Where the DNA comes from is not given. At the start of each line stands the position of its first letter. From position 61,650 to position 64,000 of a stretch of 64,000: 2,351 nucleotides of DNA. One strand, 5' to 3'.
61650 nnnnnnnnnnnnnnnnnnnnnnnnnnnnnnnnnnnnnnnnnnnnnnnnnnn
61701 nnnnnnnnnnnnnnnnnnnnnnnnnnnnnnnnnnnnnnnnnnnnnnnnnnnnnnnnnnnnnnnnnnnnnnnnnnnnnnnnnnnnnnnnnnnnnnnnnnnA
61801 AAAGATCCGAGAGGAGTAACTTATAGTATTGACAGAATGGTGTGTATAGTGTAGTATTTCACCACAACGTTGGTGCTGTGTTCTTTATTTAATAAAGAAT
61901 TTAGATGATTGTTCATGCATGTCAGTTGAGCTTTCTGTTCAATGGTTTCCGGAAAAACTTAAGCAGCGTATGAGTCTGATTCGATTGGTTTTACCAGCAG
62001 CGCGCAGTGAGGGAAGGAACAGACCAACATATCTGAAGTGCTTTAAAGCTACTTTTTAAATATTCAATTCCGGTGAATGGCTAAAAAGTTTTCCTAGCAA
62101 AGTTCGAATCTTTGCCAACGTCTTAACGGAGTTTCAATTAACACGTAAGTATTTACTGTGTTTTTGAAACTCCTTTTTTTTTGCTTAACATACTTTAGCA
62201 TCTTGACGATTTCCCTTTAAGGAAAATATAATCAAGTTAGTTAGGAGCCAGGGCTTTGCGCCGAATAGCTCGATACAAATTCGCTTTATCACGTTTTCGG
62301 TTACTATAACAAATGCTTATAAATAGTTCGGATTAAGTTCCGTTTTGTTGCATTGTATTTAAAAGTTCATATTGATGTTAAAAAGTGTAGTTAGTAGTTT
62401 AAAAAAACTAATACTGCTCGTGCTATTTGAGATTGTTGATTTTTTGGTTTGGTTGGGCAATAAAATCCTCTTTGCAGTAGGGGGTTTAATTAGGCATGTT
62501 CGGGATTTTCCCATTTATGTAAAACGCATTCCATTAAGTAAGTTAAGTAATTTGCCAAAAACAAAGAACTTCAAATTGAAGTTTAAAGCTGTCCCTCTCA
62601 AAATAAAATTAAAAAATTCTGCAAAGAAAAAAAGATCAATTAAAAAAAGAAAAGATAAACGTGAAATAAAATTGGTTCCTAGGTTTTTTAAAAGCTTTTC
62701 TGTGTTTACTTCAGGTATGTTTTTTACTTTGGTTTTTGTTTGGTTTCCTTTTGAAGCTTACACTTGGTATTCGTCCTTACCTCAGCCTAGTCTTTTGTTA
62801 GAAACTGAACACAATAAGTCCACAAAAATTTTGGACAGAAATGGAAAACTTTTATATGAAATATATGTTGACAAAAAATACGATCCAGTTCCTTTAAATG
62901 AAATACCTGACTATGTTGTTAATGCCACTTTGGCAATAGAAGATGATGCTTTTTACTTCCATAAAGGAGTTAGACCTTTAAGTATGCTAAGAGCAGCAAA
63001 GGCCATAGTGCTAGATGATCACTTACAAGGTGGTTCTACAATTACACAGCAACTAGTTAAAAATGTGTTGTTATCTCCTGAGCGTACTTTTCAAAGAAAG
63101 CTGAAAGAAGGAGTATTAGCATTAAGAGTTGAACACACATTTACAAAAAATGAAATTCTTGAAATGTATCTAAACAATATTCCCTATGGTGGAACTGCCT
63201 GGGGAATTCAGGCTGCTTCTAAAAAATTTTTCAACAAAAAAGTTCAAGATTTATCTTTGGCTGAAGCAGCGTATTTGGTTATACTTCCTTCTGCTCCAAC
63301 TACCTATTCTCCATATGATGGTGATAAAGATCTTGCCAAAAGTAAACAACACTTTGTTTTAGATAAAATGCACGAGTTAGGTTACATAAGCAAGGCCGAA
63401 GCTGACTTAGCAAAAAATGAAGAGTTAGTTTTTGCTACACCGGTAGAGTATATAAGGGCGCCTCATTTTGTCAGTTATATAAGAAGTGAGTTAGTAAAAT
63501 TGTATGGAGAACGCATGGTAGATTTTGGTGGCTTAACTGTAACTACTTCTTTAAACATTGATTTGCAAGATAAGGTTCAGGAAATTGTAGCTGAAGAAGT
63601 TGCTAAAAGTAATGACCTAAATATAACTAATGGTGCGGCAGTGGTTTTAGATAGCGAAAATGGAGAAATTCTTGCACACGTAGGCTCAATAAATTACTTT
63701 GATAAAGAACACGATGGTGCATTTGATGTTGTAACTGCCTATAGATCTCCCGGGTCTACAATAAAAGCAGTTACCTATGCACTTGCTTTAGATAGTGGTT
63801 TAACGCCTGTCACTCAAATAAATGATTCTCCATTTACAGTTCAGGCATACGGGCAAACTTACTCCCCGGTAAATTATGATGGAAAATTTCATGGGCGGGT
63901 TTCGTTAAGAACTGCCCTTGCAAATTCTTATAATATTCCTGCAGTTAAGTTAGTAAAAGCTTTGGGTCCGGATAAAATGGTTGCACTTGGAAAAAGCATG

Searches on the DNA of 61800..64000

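Call 101: search_rna_families(source=window, start=61800, end=64000, threshold=gathering)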
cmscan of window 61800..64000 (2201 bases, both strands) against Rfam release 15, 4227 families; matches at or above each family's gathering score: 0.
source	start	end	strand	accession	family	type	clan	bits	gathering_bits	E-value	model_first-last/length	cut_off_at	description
